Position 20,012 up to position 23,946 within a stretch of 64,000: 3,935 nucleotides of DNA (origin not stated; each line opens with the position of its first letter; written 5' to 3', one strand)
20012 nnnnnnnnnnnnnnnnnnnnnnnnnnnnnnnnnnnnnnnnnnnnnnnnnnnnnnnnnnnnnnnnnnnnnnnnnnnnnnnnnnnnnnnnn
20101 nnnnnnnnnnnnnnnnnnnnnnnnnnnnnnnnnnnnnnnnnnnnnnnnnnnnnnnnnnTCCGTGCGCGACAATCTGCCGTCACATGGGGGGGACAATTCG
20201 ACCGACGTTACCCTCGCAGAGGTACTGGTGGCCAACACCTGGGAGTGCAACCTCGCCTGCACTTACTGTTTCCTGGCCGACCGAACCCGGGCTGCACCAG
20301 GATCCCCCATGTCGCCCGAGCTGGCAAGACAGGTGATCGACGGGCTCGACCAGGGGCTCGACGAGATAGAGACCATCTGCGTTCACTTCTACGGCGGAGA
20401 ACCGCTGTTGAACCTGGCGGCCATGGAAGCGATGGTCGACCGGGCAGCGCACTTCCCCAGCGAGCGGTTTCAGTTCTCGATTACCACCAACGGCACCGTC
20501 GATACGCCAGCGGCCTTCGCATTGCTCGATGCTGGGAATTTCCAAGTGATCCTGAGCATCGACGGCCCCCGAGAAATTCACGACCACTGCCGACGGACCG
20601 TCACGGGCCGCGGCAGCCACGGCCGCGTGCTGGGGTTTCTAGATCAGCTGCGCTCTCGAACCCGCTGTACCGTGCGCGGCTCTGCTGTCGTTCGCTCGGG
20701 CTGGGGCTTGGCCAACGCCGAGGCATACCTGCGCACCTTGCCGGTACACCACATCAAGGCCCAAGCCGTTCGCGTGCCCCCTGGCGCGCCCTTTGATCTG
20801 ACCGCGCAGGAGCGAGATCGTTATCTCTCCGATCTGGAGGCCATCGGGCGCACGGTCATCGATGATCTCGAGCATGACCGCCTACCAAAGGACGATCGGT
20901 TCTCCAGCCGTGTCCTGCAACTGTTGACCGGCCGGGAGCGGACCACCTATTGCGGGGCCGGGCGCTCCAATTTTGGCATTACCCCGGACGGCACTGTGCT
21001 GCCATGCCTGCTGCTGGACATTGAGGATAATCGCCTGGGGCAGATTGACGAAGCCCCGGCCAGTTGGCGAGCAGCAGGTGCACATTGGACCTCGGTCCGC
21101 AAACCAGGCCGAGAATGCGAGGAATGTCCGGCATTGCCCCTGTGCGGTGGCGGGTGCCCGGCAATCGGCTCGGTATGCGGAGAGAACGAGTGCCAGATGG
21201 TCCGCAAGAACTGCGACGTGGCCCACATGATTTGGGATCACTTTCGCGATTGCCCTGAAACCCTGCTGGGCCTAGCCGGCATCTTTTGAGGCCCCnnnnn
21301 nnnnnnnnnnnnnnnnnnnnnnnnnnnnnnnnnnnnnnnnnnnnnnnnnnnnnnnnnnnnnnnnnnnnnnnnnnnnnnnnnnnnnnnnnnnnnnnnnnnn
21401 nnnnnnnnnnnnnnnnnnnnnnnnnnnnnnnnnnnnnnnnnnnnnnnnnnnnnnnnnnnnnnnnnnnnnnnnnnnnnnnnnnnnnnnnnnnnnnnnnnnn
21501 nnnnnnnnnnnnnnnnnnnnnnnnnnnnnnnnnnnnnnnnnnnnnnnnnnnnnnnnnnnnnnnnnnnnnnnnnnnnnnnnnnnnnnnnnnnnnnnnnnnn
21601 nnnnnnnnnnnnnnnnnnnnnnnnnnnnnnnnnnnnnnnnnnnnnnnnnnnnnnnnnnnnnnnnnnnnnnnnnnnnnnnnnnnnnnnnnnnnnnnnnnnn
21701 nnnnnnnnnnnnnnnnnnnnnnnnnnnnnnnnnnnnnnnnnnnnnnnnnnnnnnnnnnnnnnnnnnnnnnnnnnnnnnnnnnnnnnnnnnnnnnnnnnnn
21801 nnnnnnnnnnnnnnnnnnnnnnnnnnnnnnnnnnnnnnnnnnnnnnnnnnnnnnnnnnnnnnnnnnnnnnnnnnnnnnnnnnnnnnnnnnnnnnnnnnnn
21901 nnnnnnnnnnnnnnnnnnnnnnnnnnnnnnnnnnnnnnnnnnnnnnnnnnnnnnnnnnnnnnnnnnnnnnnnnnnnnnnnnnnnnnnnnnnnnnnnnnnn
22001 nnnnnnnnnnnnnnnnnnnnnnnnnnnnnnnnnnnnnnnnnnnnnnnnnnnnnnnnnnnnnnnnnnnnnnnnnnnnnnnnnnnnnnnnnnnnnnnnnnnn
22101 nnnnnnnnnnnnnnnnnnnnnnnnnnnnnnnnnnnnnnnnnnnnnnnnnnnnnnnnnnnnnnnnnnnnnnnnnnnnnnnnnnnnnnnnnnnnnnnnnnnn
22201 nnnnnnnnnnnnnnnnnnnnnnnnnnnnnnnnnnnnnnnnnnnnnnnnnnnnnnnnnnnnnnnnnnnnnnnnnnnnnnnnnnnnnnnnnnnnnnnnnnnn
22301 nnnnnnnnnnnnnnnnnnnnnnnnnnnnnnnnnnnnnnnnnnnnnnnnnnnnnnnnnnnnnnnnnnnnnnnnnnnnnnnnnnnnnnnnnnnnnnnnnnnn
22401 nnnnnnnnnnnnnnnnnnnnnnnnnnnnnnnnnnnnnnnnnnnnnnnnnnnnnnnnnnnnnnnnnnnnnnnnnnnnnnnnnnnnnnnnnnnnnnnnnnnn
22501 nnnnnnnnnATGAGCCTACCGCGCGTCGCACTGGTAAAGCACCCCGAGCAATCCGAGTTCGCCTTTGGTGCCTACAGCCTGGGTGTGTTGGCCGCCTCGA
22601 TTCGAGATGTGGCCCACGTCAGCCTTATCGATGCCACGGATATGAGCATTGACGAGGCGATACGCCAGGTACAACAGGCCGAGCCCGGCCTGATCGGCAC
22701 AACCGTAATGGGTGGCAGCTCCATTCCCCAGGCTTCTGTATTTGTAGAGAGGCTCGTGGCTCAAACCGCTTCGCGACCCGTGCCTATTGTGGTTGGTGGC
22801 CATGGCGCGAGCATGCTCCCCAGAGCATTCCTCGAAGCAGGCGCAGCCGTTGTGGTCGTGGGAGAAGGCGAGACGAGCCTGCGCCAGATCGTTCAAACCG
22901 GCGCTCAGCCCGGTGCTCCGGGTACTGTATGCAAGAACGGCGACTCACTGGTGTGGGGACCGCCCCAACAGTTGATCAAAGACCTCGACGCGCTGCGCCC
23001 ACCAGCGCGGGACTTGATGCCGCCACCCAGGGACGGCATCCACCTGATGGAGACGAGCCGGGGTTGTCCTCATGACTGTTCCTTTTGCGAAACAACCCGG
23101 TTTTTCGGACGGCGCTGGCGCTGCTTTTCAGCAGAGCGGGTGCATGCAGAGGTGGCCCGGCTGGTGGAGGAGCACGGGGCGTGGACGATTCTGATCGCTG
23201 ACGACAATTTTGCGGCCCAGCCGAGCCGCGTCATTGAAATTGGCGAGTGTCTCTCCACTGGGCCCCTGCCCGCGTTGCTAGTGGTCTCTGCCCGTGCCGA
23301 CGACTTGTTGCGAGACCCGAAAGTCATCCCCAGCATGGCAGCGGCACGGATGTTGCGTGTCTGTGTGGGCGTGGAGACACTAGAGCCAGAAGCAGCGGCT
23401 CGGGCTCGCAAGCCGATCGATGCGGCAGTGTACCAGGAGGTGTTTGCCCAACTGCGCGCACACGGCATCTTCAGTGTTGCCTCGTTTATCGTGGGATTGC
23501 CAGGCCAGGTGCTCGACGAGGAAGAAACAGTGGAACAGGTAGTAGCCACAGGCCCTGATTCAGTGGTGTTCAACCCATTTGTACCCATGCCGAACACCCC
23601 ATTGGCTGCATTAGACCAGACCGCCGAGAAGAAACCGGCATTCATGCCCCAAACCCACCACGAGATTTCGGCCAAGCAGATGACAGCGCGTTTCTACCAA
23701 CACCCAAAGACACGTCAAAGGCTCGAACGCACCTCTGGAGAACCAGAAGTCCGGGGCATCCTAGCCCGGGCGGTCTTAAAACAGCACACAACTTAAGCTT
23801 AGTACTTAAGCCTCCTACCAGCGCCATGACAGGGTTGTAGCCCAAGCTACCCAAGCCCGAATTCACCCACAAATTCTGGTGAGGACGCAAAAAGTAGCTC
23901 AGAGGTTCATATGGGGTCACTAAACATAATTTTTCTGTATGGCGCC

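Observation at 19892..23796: Three-radical-SAM RiPP-like cassette: small precursor ORF + tandem rSAM/SPASM enzymes + B12-binding rSAM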

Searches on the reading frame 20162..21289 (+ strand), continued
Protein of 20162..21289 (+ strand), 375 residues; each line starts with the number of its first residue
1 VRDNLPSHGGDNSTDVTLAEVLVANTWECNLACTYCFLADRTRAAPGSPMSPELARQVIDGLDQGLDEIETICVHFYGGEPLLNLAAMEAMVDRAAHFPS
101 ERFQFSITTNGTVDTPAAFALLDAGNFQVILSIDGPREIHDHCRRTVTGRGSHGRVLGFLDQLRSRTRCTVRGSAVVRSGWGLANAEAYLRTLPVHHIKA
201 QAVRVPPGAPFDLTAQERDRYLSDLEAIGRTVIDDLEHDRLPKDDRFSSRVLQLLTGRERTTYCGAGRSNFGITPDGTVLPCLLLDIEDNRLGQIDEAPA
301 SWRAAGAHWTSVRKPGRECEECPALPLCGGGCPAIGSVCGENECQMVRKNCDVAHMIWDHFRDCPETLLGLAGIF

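Call 83: predict_structure(alignment_id=A2)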
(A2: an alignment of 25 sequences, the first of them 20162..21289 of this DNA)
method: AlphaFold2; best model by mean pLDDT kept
length: 375 residues; sequences in the alignment: 25
mean_pLDDT: 87.0   pTM: 0.87
mean pLDDT of the five models: 87.0, 86.7, 86.6, 85.9, 84.8
residues with pLDDT >= 90: 232; 70-90: 104; 50-70: 14; < 50: 25
segments of 3 or more residues with pLDDT < 50: 1-14, 40-46
pLDDT, mean of each block of 10 residues (from residue 1): 24 60 93 70 61 98 94 94 98 97 96 97 98 96 90 98 98 94 97 94 78 91 97 97 90 87 82 95 85 95 92 77 84 53 81 96 94 83
secondary structure, 60 per line:
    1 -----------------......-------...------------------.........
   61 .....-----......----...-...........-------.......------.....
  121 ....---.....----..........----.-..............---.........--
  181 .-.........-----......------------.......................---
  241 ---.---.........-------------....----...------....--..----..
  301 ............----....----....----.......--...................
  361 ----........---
elements in order: E18-23 E31-33 H52-65 E71-76 H85-95 E103-109 H116-124 E128-132 H137-143 E144-146 H153-166 E170-178 H183-191 E197-202 H215-237 H248-256 E270-273 E278-280 H287-290 H299-312 H317-320 H325-328 H333-339 H342-360 H365-372

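Call 87: fold_search(model_id=the predicted structure, library=pdb)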
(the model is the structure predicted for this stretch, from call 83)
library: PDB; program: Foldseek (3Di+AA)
matches with E <= 10: 1599; with E <= 0.001: 78
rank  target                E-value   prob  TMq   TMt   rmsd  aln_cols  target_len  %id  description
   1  5why_B                2.2e-21  1.00  0.72  0.65   4.0       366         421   21  Structural Insights into Thioether Bond Formation in the Biosynthesis of Sactipeptides (released 2017-07-26)
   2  5wgg_A                1.1e-20  1.00  0.73  0.63   4.2       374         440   21  Structural Insights into Thioether Bond Formation in the Biosynthesis of Sactipeptides (released 2017-07-26)
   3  4k37_B                2.0e-20  1.00  0.73  0.74   5.2       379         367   20  Native anSMEcpe with bound AdoMet (released 2013-05-08)
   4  4k37_A                3.1e-20  1.00  0.71  0.73   5.2       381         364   20  Native anSMEcpe with bound AdoMet (released 2013-05-08)
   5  4k39_A                4.7e-20  1.00  0.73  0.76   5.0       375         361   20  Native anSMEcpe with bound AdoMet and Cp18Cys peptide (released 2013-05-08)
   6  4k39_B                8.2e-20  1.00  0.72  0.75   4.9       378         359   20  Native anSMEcpe with bound AdoMet and Cp18Cys peptide (released 2013-05-08)
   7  4k38_A                9.8e-20  1.00  0.73  0.74   5.1       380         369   20  Native anSMEcpe with bound AdoMet and Kp18Cys peptide (released 2013-05-08)
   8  4k36_B                1.2e-19  1.00  0.71  0.73   5.1       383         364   20  His6 tagged anSMEcpe with bound AdoMet (released 2013-05-08)
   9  5why_A                2.1e-19  1.00  0.73  0.66   4.2       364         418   21  Structural Insights into Thioether Bond Formation in the Biosynthesis of Sactipeptides (released 2017-07-26)
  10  4k38_B                2.3e-19  1.00  0.73  0.76   5.0       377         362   20  Native anSMEcpe with bound AdoMet and Kp18Cys peptide (released 2013-05-08)
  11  4k36_A                2.9e-19  1.00  0.73  0.72   5.0       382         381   20  His6 tagged anSMEcpe with bound AdoMet (released 2013-05-08)
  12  9gm3_C                8.6e-18  1.00  0.72  0.72   4.5       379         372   22  Crystal structure of the complex formed between the radical SAM protein ChlB and the leader region of its precursor su (released 2025-06-25)
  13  9gm3_A                9.7e-18  1.00  0.71  0.71   4.6       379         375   23  Crystal structure of the complex formed between the radical SAM protein ChlB and the leader region of its precursor su (released 2025-06-25)
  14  9gmc_A                2.4e-17  1.00  0.71  0.72   4.6       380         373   23  Crystal structure of the complex formed between the radical SAM protein ChlB and the R3A mutant of ChlA (released 2025-06-25)
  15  9gmc_C                8.6e-17  1.00  0.72  0.72   4.5       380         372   23  Crystal structure of the complex formed between the radical SAM protein ChlB and the R3A mutant of ChlA (released 2025-06-25)
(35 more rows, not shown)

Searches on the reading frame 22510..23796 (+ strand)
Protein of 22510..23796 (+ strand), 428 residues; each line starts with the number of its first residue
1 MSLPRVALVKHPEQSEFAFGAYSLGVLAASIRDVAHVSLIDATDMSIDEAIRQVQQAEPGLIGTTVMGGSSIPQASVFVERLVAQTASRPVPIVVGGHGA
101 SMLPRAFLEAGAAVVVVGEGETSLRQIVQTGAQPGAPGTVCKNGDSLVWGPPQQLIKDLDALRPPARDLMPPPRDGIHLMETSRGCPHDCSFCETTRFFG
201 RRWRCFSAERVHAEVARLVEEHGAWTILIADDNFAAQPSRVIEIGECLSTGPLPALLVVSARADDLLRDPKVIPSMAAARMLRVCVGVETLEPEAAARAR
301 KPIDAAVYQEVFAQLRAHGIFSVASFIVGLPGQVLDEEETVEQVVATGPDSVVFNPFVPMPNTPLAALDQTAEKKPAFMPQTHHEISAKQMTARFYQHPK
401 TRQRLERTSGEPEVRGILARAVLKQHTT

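Call 3: search_protein_families(library=ncbifam, proteins=[window:22510-23796:+], max_evalue=0.01)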
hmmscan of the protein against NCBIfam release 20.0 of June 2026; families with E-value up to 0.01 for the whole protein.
window:22510-23796:+ (428 aa): 25 families
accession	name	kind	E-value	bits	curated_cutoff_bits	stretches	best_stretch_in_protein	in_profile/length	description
TIGR04367.1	HpnR_B12_rSAM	equivalog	4.8e-30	104.5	650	1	24-363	25-367/490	hopanoid C-3 methylase HpnR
NF050148.1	rSAM_ApyD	equivalog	8.9e-29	100.3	750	1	50-341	66-360/645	RiPP biosynthesis radical SAM protein ApyD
TIGR02026.1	BchE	equivalog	3.6e-28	98.7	481.35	1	34-366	35-384/497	magnesium-protoporphyrin IX monomethyl ester anaerobic oxidative cyclase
TIGR04013.1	B12_SAM_MJ_1487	hypoth_equivalog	2.9e-24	85.6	251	1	21-222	10-196/382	TIGR04013 family B12-binding domain/radical SAM domain-containing protein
TIGR04014.1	B12_SAM_MJ_0865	equivalog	3.2e-20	72.3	360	1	82-386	60-376/434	methyl-coenzyme M reductase glutamine C-methyltransferase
TIGR04072.2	rSAM_ladder_B12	equivalog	4e-18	65.3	360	1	82-345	89-343/443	lipid biosynthesis B12-binding/radical SAM protein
NF033712.0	B12_rSAM_KedN5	subfamily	1.3e-15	56.7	700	1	54-336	58-358/624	KedN5 family methylcobalamin-dependent radical SAM C-methyltransferase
TIGR04479.1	bcpD_PhpK_rSAM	subfamily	3.3e-15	55.5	600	1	179-366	243-428/504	PhpK family radical SAM P-methyltransferase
NF038361.1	rSAM_Sden_1168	equivalog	4.8e-14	51.8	575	1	45-340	127-443/560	Sden_1168 family B12-binding radical SAM P-methyltransferase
NF040546.1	rSAM_CUAEP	equivalog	5.8e-14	51.6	500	1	22-337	14-330/468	CUAEP/CCAEP-tail radical SAM (seleno)protein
NF033070.1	rSAM_AprD4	equivalog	1.1e-13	51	500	1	43-366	62-387/456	AprD4 family radical SAM diol-dehydratase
TIGR03471.1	HpnJ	equivalog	3.9e-13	49.1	577.6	1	181-345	201-363/472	hopanoid biosynthesis associated radical SAM protein HpnJ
TIGR04295.1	B12_rSAM_oligo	hypoth_equivalog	1.7e-09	36.9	400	1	38-237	43-258/422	TIGR04295 family B12-binding domain-containing radical SAM protein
TIGR04385.1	B12_rSAM_cofa1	equivalog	4.1e-09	36.2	450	1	89-235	98-253/438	B12 lower ligand biosynthesis radical SAM protein BzaD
TIGR03975.1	rSAM_ocin_1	subfamily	5.8e-08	31.7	281.85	1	38-332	108-414/606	RiPP maturation radical SAM C-methyltransferase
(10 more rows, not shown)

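Call 4: search_protein_families(library=pfam, proteins=[window:22510-23796:+], max_evalue=0.01)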
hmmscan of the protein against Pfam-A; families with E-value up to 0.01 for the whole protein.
window:22510-23796:+ (428 aa): 2 families
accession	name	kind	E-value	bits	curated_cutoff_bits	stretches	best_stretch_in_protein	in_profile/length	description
PF04055.27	Radical_SAM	-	3.9e-17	63.3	29.5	1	180-343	1-165/166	Radical SAM superfamily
PF02310.24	B12-binding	-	2e-13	50.7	32.1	1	26-127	19-120/121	B12 binding domain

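Call 38: search_solved_structures(query=window:22510-23796:+, max_evalue=0.001)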
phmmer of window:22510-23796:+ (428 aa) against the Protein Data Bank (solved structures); distinct sequences matched with E-value up to 0.001: 4.
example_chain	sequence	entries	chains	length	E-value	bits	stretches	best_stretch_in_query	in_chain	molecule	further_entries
6fd2_B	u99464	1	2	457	5e-14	55.5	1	36-365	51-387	Putative apramycin biosynthetic oxidoreductase 4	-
9ccb_A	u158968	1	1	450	2.6e-13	53.1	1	95-382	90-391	Radical SAM core domain-containing protein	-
9n1b_A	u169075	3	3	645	7.6e-12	48.3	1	78-367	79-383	Radical SAM protein | Radical SAM enzyme CysS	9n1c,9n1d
7kdx_A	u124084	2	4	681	4.2e-09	39.3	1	80-334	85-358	Methyltransferase TokK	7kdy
